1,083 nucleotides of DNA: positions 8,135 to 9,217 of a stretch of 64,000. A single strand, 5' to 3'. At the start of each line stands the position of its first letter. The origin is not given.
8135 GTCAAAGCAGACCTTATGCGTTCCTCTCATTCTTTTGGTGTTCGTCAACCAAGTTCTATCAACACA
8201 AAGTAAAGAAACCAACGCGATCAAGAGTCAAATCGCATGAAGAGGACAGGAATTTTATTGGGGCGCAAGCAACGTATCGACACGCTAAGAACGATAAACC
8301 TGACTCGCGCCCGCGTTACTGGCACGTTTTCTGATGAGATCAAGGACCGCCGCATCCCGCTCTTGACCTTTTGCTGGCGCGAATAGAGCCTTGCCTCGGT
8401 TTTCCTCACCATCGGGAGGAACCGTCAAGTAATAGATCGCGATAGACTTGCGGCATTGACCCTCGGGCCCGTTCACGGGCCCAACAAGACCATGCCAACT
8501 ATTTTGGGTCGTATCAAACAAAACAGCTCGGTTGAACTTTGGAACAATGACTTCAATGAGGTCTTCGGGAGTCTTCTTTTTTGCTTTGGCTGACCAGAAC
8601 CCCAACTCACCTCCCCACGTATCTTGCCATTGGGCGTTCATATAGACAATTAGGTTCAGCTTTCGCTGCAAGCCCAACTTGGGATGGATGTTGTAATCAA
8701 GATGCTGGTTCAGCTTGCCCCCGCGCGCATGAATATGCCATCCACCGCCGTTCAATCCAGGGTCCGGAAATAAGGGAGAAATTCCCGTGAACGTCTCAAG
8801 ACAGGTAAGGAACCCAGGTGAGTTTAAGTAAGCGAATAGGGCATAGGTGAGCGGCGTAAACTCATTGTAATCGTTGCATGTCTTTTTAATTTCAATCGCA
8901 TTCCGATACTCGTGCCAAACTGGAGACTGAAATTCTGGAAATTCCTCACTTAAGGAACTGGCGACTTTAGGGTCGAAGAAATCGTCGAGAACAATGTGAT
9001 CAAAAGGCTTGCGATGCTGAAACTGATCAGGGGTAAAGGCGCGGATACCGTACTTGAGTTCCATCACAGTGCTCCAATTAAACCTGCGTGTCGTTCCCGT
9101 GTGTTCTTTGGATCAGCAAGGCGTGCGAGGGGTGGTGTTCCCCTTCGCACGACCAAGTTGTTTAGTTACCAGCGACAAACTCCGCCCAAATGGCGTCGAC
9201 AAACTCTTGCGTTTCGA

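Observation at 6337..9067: Low-GC islet (RgpF-like protein and 2OG-Fe(II) oxygenase) translationally welded onto a high-GC betaine-type operon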

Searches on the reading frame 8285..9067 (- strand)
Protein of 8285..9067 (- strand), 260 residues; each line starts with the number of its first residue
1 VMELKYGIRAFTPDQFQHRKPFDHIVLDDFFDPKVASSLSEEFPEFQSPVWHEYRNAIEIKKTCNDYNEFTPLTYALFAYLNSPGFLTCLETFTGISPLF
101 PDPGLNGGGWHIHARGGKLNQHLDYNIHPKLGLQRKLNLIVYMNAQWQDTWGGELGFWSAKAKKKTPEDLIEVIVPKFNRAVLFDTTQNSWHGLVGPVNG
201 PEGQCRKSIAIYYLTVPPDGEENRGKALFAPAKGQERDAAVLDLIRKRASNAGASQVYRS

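Call 3: search_protein_families(library=pfam, proteins=[window:8285-9067:-], max_evalue=0.01)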
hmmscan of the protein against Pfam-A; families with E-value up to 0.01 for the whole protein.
window:8285-9067:- (260 aa): 2 families
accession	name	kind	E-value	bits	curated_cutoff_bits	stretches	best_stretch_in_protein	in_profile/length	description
PF13640.12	2OG-FeII_Oxy_3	-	3.6e-16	60.4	27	1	112-213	5-97/98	2OG-Fe(II) oxygenase superfamily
PF13661.12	2OG-FeII_Oxy_4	-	1.2e-13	51.8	27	1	115-210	8-94/98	2OG-Fe(II) oxygenase superfamily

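Call 10: search_protein_families(library=ncbifam, proteins=[window:8285-9067:-], max_evalue=0.01)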
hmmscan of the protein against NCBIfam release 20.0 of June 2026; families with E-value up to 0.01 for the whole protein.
window:8285-9067:- (260 aa): 2 families
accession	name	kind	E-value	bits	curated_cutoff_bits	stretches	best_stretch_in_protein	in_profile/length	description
NF041706.1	2OG_matur_YhhC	equivalog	3.5e-06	26.8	150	1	134-193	109-164/182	cyclophane-containing peptide 2OG-Fe(II) oxygenase YhhC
NF052475.1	2OG-Fe_FlmC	exception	0.0025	17.9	240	1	136-186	111-154/181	FlmC family 2OG-Fe(II) oxygenase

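Call 25: find_homologous_proteins(query=window:8285-9064:-, max_evalue=0.001)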
Query window:8285-9064:- (259 aa): 2849 proteins with E <= 0.001 among 3028 candidates; the best 120 are listed.
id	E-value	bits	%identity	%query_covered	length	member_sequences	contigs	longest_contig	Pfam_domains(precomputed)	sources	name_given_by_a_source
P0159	1.0e-179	614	100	100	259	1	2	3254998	PF13640.13,PF13661.13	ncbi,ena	-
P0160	3.9e-129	448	72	100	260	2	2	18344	PF13640.13,PF13661.13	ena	-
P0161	1.1e-121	424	69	100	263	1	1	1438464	PF13640.13,PF13661.13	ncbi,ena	-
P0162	8.3e-104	365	62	95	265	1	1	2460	PF13640.13,PF13661.13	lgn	-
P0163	2.1e-101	357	60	95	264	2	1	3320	PF13640.13,PF13661.13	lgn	-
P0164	2.3e-100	354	63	94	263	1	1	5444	PF13640.13,PF13661.13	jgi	jgi:hypothetical protein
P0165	3.4e-99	350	60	95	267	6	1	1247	PF13640.13,PF13661.13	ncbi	-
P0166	1.5e-98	348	60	95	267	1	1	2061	PF13640.13,PF13661.13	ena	-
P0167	7.5e-98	345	60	95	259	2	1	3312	PF13640.13,PF13661.13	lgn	-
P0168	9.9e-98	345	61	95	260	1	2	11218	PF13640.13,PF13661.13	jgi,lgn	jgi:Rps23 Pro-64 3,4-dihydroxylase Tpa1-like proline 4-hydroxylase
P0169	1.2e-97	345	60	94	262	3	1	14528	PF13640.13,PF13661.13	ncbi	-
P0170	2.4e-97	344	61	95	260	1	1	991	PF13640.13,PF13661.13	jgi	jgi:Rps23 Pro-64 3,4-dihydroxylase Tpa1-like proline 4-hydroxylase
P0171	2.7e-97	344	59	94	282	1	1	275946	PF13640.13,PF13661.13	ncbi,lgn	-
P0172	4.8e-97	343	59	95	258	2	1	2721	PF13640.13,PF13661.13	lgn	-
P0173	7.9e-97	342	59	95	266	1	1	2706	PF13640.13,PF13661.13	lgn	-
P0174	9.3e-97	342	62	94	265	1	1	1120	PF13640.13,PF13661.13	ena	-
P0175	1.4e-96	341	61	95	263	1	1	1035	PF13640.13,PF13661.13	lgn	-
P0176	1.6e-96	341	60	93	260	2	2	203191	PF13640.13,PF13661.13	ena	-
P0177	3.7e-96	340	59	95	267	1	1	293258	PF13640.13,PF13661.13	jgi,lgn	jgi:hypothetical protein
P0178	4.7e-96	340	60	94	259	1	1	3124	PF13640.13,PF13661.13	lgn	-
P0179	1.5e-95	338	58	95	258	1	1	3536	PF13640.13,PF13661.13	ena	-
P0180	4.9e-95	336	60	94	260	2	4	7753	PF13640.13,PF13661.13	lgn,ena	-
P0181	6.3e-95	336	58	98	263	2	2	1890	PF13640.13,PF13661.13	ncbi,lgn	-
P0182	7.2e-95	336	59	94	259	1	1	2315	PF13640.13,PF13661.13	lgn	-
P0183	8.3e-95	335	60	94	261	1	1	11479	PF13640.13,PF13661.13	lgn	-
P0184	1.2e-94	335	58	94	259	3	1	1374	PF13640.13,PF13661.13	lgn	-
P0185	1.9e-94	334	59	93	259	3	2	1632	PF13640.13,PF13661.13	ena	-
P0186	1.9e-94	334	59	95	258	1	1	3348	PF13640.13,PF13661.13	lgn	-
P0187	2.5e-94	334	58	95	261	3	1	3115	PF13640.13,PF13661.13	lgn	-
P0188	3.0e-94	334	59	95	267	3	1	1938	PF13640.13,PF13661.13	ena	-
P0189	3.2e-94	334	57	95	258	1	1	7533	PF13640.13,PF13661.13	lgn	-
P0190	3.5e-94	333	59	95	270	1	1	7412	PF13640.13,PF13661.13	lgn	-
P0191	3.7e-94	333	59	92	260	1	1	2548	PF13640.13,PF13661.13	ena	-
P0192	7.1e-94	332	60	94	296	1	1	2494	PF13640.13,PF13661.13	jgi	-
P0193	7.3e-94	332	59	93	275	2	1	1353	PF13640.13,PF13661.13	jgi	jgi:2-oxoglutarate-Fe(II)-dependent oxygenase superfamily protein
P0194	1.2e-93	332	60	92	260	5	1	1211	PF13640.13,PF13661.13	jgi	-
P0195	1.5e-93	331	58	93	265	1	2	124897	PF13640.13,PF13661.13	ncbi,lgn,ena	-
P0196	4.2e-93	330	57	95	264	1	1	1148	PF13640.13,PF13661.13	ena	-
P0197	4.6e-93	330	58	94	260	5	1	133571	PF13640.13,PF13661.13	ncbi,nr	ncbi:2OG-Fe(II) oxygenase [Alphaproteobacteria bacterium]|nr:2OG-Fe(II) oxygenase [Alphaproteobacter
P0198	4.9e-93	330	58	95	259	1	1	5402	PF13640.13,PF13661.13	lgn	-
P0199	5.0e-93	330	59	92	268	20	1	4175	PF13640.13,PF13661.13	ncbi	-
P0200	5.2e-93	330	58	95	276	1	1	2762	PF13640.13,PF13661.13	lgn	-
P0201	5.3e-93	330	59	95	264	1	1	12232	PF13640.13,PF13661.13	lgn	-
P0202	5.4e-93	329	58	94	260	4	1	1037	PF13640.13,PF13661.13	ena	-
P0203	6.0e-93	329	59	95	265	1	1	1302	PF13640.13,PF13661.13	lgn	-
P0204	6.4e-93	329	56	95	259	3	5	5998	PF13640.13,PF13661.13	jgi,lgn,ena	-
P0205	8.4e-93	329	57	94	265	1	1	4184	PF13640.13,PF13661.13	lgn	-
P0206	1.3e-92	328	58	95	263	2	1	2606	PF13640.13,PF13661.13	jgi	jgi:hypothetical protein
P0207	2.1e-92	328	58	94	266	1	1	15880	PF13640.13,PF13661.13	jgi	jgi:hypothetical protein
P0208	3.1e-92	327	56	98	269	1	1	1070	PF13640.13,PF13661.13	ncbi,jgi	-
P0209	4.4e-92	327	59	93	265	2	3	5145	PF13640.13,PF13661.13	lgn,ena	-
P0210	4.5e-92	326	58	93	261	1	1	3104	PF13640.13,PF13661.13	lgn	-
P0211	4.9e-92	326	57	92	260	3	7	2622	PF13640.13,PF13661.13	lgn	-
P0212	4.9e-92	326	56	100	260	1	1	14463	PF13640.13,PF13661.13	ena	-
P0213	6.3e-92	326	58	90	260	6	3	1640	PF13640.13,PF13661.13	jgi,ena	-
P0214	6.4e-92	326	57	94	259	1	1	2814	PF13640.13,PF13661.13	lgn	-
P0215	7.9e-92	326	57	95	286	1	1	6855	PF13640.13,PF13661.13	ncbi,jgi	jgi:Rps23 Pro-64 3,4-dihydroxylase Tpa1-like proline 4-hydroxylase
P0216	8.8e-92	326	57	94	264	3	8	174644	PF13640.13,PF13661.13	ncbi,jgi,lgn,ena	-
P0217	8.8e-92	326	57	94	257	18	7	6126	PF13640.13,PF13661.13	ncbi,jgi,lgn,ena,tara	tara:strand:- start:594 stop:1367 length:774 start_codon:yes stop_codon:yes gene_type:complete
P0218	1.1e-91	325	58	95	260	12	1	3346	PF13640.13,PF13661.13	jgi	jgi:Rps23 Pro-64 3,4-dihydroxylase Tpa1-like proline 4-hydroxylase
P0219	1.4e-91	325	56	94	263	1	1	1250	PF13640.13,PF13661.13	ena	-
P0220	1.5e-91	325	59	95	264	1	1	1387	PF13640.13,PF13661.13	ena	-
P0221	1.5e-91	325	58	95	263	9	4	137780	PF13640.13,PF13661.13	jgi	jgi:hypothetical protein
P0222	1.6e-91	325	59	92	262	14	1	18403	PF13640.13,PF13661.13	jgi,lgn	-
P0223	1.6e-91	325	57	95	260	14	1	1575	PF13640.13,PF13661.13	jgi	jgi:hypothetical protein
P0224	1.6e-91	325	58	92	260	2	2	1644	PF13640.13,PF13661.13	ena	-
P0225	1.7e-91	325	57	93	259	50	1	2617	PF13640.13,PF13661.13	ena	-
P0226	1.9e-91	324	58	94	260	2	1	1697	PF13640.13,PF13661.13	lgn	-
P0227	2.7e-91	324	58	95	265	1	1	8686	PF13640.13,PF13661.13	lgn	-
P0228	2.8e-91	324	56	95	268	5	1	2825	PF13640.13,PF13661.13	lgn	-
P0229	3.1e-91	324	55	95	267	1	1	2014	PF13640.13,PF13661.13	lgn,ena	-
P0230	3.3e-91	324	57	94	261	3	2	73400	PF13640.13,PF13661.13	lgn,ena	-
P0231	3.6e-91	324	57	95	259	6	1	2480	PF13640.13,PF13661.13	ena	-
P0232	3.7e-91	323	58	95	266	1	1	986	PF13640.13,PF13661.13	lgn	-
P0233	4.0e-91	323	57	95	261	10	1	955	PF13640.13,PF13661.13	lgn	-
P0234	4.5e-91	323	56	94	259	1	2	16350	PF13640.13,PF13661.13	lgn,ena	-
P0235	4.5e-91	323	57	94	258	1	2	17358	PF13640.13,PF13661.13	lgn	-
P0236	4.6e-91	323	57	92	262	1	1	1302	PF13640.13,PF13661.13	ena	-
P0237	5.0e-91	323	59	92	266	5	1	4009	PF13640.13,PF13661.13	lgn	-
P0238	6.5e-91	323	55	95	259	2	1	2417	PF13640.13,PF13661.13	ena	-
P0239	7.0e-91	323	56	95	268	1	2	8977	PF13640.13,PF13661.13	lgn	-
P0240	7.2e-91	323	57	95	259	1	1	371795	PF13640.13,PF13661.13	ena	-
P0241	8.1e-91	322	58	94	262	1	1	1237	PF13640.13,PF13661.13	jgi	jgi:hypothetical protein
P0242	8.4e-91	322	57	95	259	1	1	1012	PF13640.13,PF13661.13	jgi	-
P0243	9.9e-91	322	55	100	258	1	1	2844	PF13640.13,PF13661.13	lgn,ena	-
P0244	1.0e-90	322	58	95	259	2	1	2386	PF13640.13,PF13661.13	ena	-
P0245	1.0e-90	322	58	93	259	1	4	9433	PF13640.13,PF13661.13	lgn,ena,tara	tara:strand:+ start:1100 stop:1879 length:780 start_codon:yes stop_codon:yes gene_type:complete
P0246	1.2e-90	322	59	92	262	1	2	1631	PF13640.13,PF13661.13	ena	-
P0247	1.3e-90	322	56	95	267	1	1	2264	PF13640.13,PF13661.13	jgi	jgi:Rps23 Pro-64 3,4-dihydroxylase Tpa1-like proline 4-hydroxylase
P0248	1.4e-90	322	57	93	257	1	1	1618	PF13640.13,PF13661.13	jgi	-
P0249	1.5e-90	321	60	92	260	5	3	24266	PF13640.13,PF13661.13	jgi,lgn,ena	jgi:Rps23 Pro-64 3,4-dihydroxylase Tpa1-like proline 4-hydroxylase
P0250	2.1e-90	321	57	94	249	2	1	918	PF13640.13,PF13661.13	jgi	-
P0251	2.3e-90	321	58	94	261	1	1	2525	PF13640.13,PF13661.13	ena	-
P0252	3.4e-90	320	59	92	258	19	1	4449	PF13640.13,PF13661.13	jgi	-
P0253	3.5e-90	320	56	93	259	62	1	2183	PF13640.13,PF13661.13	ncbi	-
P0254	3.6e-90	320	57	94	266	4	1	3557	PF13640.13,PF13661.13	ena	-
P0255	3.6e-90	320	53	95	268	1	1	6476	PF13640.13,PF13661.13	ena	-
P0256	3.9e-90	320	57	94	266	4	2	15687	PF13640.13,PF13661.13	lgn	-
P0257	4.1e-90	320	58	92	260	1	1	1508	PF13640.13,PF13661.13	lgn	-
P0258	4.7e-90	320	54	94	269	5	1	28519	PF13640.13,PF13661.13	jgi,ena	jgi:hypothetical protein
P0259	4.7e-90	320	58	92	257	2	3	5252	PF13640.13,PF13661.13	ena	-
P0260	4.8e-90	320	57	95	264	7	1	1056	PF13640.13,PF13661.13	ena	-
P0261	5.8e-90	320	58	93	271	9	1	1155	PF13640.13,PF13661.13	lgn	-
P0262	6.5e-90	319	58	92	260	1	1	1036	PF13640.13,PF13661.13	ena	-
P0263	6.5e-90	319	57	95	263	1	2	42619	PF13640.13,PF13661.13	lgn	-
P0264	6.6e-90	319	56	95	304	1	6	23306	PF13640.13,PF13661.13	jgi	jgi:hypothetical protein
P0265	7.5e-90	319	54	100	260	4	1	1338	PF13640.13,PF13661.13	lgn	-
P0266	7.8e-90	319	55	95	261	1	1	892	PF13640.13,PF13661.13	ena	-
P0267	8.0e-90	319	56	95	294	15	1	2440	PF13640.13,PF13661.13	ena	-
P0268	8.1e-90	319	54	100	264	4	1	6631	PF13640.13,PF13661.13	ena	-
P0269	8.3e-90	319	58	92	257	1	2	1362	PF13640.13,PF13661.13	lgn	-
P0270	8.6e-90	319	58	92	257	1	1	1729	PF13640.13,PF13661.13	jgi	jgi:Rps23 Pro-64 3,4-dihydroxylase Tpa1-like proline 4-hydroxylase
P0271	9.4e-90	319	55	94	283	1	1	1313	PF13640.13,PF13661.13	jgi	-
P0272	9.4e-90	319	56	95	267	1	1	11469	PF13640.13,PF13661.13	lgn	-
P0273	9.6e-90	319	57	95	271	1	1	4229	PF13640.13,PF13661.13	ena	-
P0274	9.7e-90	319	59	93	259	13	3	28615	PF13640.13,PF13661.13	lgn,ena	-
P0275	1.0e-89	319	56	95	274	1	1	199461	PF13640.13,PF13661.13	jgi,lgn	-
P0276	1.1e-89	319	56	95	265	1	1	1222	PF13640.13,PF13661.13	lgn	-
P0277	1.1e-89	319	55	95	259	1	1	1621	PF13640.13,PF13661.13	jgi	-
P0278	1.2e-89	319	57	95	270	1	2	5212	PF13640.13,PF13661.13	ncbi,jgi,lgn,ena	jgi:hypothetical protein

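Call 28: find_encoding_contigs(protein=P0161, flank=10000, max_places=3)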
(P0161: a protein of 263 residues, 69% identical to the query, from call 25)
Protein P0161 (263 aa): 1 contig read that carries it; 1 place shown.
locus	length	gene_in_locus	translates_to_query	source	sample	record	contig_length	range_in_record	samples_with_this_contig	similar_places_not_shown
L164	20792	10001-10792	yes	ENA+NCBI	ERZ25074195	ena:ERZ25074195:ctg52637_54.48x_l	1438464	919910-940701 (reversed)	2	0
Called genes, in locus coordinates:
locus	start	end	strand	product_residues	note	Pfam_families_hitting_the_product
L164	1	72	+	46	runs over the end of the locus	-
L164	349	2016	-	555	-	-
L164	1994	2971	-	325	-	PF01244:Peptidase_M19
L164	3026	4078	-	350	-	PF02615:Ldh_2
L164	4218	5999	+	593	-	PF03382:DUF285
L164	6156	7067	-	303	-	PF13276:HTH_21, PF00665:rve, PF13683:rve_3, PF13333:rve_2 (weak)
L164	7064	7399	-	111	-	PF01527:HTH_Tnp_1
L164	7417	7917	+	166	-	-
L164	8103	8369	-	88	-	-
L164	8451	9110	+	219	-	PF01381:HTH_3, PF00717:Peptidase_S24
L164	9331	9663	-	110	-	PF13936:HTH_38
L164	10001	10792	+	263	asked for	PF13640:2OG-FeII_Oxy_3, PF13661:2OG-FeII_Oxy_4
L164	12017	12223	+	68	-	-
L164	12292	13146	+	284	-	PF13613:HTH_Tnp_4, PF01609:DDE_Tnp_1, PF13359:DDE_Tnp_4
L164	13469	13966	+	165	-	PF13340:DUF4096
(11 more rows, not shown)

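Call 29: find_encoding_contigs(protein=P0160, flank=10000, max_places=3)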
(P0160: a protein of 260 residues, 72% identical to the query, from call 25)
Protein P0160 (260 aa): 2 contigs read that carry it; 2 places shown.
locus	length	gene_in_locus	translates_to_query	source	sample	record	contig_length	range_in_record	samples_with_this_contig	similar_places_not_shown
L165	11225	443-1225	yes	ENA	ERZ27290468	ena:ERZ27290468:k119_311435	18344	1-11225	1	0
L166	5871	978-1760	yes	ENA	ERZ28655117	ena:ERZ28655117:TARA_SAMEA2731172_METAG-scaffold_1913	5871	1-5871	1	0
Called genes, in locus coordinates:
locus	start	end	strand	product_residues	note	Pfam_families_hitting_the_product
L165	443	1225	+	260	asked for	PF13640:2OG-FeII_Oxy_3, PF13661:2OG-FeII_Oxy_4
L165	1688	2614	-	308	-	PF01370:Epimerase, PF02719:Polysacc_synt_2 (faint), PF04321:RmlD_sub_bind, PF16363:GDP_Man_Dehyd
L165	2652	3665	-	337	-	PF01073:3Beta_HSD, PF01370:Epimerase, PF02719:Polysacc_synt_2, PF04321:RmlD_sub_bind (weak), PF07993:NAD_binding_4 (weak), PF16363:GDP_Man_Dehyd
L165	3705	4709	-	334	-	PF00288:GHMP_kinases_N, PF08544:GHMP_kinases_C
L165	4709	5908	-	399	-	PF00483:NTP_transferase, PF12804:NTP_transf_3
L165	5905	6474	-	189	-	PF13580:SIS_2, PF01380:SIS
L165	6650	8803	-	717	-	PF13692:Glyco_trans_1_4, PF13524:Glyco_trans_1_2, PF00535:Glycos_transf_2, PF13641:Glyco_tranf_2_3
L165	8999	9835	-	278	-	PF04962:KduI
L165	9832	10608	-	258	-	PF02463:SMC_N (faint), PF00005:ABC_tran, PF13304:AAA_21 (faint)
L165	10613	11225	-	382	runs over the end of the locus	PF02653:BPD_transp_2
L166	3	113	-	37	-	?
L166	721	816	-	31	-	-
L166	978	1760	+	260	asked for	PF13640:2OG-FeII_Oxy_3, PF13661:2OG-FeII_Oxy_4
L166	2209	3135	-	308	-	PF01370:Epimerase, PF02719:Polysacc_synt_2 (faint), PF04321:RmlD_sub_bind, PF16363:GDP_Man_Dehyd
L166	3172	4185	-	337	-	PF01073:3Beta_HSD, PF01370:Epimerase, PF02719:Polysacc_synt_2, PF04321:RmlD_sub_bind (weak), PF07993:NAD_binding_4 (weak), PF16363:GDP_Man_Dehyd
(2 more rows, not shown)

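Call 34: search_solved_structures(query=window:8285-9064:-, max_evalue=0.01)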
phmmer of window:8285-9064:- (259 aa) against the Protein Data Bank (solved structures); distinct sequences matched with E-value up to 0.01: 1.
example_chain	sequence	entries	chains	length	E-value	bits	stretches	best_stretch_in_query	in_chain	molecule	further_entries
4nhx_A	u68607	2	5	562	0.0026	20.5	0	134-198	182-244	2-oxoglutarate and iron-dependent oxygenase domain-containing protein 1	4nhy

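Call 55: find_encoding_contigs(protein=P0197, flank=7000, max_places=2)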
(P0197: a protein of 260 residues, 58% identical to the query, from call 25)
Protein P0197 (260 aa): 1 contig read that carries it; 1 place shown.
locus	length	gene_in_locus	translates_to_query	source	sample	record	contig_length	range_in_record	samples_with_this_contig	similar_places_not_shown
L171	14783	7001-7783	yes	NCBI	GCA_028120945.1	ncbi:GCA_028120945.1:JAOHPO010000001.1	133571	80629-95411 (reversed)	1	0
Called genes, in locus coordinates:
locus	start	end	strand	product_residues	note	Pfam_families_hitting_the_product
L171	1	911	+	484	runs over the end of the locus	PF00478:IMPDH, PF03060:NMO (faint), PF00571:CBS, PF01070:FMN_dh (faint)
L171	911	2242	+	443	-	PF22458:RsmF-B_ferredox, PF01189:Methyltr_RsmB-F, PF01209:Ubie_methyltran (weak), PF13847:Methyltransf_31 (weak)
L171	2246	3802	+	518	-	PF00117:GATase, PF07722:Peptidase_C26, PF02540:NAD_synthase (weak), PF03054:tRNA_Me_trans (weak), PF00958:GMP_synt_C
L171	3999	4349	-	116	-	-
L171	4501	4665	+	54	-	-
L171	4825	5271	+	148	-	-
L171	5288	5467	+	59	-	-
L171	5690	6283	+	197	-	PF05050:Methyltransf_21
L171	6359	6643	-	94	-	-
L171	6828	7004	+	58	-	-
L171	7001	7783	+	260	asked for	PF13640:2OG-FeII_Oxy_3, PF13661:2OG-FeII_Oxy_4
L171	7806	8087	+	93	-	-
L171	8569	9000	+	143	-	PF20346:DUF6641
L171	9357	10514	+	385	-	-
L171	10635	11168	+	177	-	-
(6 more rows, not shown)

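Call 56: find_encoding_contigs(protein=P0171, flank=7000, max_places=2)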
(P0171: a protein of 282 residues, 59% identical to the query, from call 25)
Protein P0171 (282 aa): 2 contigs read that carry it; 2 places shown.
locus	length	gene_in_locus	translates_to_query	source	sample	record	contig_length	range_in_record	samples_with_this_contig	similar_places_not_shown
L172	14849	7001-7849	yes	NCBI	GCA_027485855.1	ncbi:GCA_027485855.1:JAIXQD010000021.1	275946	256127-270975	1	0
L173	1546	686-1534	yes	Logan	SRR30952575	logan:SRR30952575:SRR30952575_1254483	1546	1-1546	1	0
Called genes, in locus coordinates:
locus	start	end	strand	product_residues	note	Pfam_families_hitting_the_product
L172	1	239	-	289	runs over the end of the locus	PF09037:Sulphotransf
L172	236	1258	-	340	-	PF01073:3Beta_HSD, PF01370:Epimerase, PF02719:Polysacc_synt_2, PF04321:RmlD_sub_bind, PF07993:NAD_binding_4, PF13460:NAD_binding_10, PF16363:GDP_Man_Dehyd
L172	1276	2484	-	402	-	PF13692:Glyco_trans_1_4, PF00534:Glycos_transf_1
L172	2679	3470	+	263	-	PF09037:Sulphotransf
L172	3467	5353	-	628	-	-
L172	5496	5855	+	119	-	-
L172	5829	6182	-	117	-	PF10066:DUF2304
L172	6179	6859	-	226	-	PF00535:Glycos_transf_2, PF13641:Glyco_tranf_2_3 (weak)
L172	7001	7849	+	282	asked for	PF13640:2OG-FeII_Oxy_3, PF13661:2OG-FeII_Oxy_4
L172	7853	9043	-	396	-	-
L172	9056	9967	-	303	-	PF00483:NTP_transferase, PF12804:NTP_transf_3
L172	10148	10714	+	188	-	PF00908:dTDP_sugar_isom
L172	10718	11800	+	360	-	PF00106:adh_short (weak), PF01073:3Beta_HSD, PF01370:Epimerase, PF02719:Polysacc_synt_2, PF04321:RmlD_sub_bind, PF07993:NAD_binding_4 (weak), PF16363:GDP_Man_Dehyd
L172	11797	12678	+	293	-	PF01370:Epimerase, PF04321:RmlD_sub_bind, PF16363:GDP_Man_Dehyd, PF02719:Polysacc_synt_2 (faint)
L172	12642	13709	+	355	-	PF00535:Glycos_transf_2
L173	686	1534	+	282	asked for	PF13640:2OG-FeII_Oxy_3, PF13661:2OG-FeII_Oxy_4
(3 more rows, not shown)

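Call 74: search_protein_families(library=phrogs, proteins=[window:8285-9064:-], max_evalue=0.001)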
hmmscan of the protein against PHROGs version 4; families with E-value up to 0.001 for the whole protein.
window:8285-9064:- (259 aa): 1 family
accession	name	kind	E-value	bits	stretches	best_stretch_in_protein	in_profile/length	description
phrog_274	-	DNA, RNA and nucleotide metabolism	7.1e-06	27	1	117-186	104-155/192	DNA endonuclease V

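Call 75: search_protein_families(library=padloc, proteins=[window:8285-9064:-], max_evalue=0.001)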
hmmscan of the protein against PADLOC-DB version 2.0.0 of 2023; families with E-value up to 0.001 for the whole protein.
window:8285-9064:- (259 aa): 1 family
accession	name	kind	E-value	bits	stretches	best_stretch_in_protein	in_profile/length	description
PDLC01653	2OG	-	6.5e-14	50.5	1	111-199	5-71/81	"CAS-I,CAS-II,CAS-III,CAS-IV,CAS-V,CAS-VI; associated"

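Call 77: predict_structure(alignment_id=A5)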
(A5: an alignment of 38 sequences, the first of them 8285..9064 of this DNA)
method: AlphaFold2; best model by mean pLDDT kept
length: 259 residues; sequences in the alignment: 38
mean_pLDDT: 94.9   pTM: 0.92
mean pLDDT of the five models: 94.9, 94.5, 93.2, 92.7, 92.1
residues with pLDDT >= 90: 233; 70-90: 22; 50-70: 4; < 50: 0
segments of 3 or more residues with pLDDT < 50: none
pLDDT, mean of each block of 10 residues (from residue 1): 91 97 98 98 96 94 96 97 97 98 91 97 94 98 98 97 89 98 97 97 97 96 92 95 91 75
secondary structure, 60 per line:
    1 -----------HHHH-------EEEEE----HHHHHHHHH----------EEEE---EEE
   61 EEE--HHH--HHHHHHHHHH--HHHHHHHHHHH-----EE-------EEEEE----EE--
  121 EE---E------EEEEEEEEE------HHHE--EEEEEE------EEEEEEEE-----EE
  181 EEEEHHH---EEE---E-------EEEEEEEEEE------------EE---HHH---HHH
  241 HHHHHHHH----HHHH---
elements in order: H12-15 E23-27 H32-40 E51-54 E58-63 H71-80 H83-93 E108-112 E133-141 E154-159 E166-173 E179-184 E191-193 E205-214 H238-248 H253-256
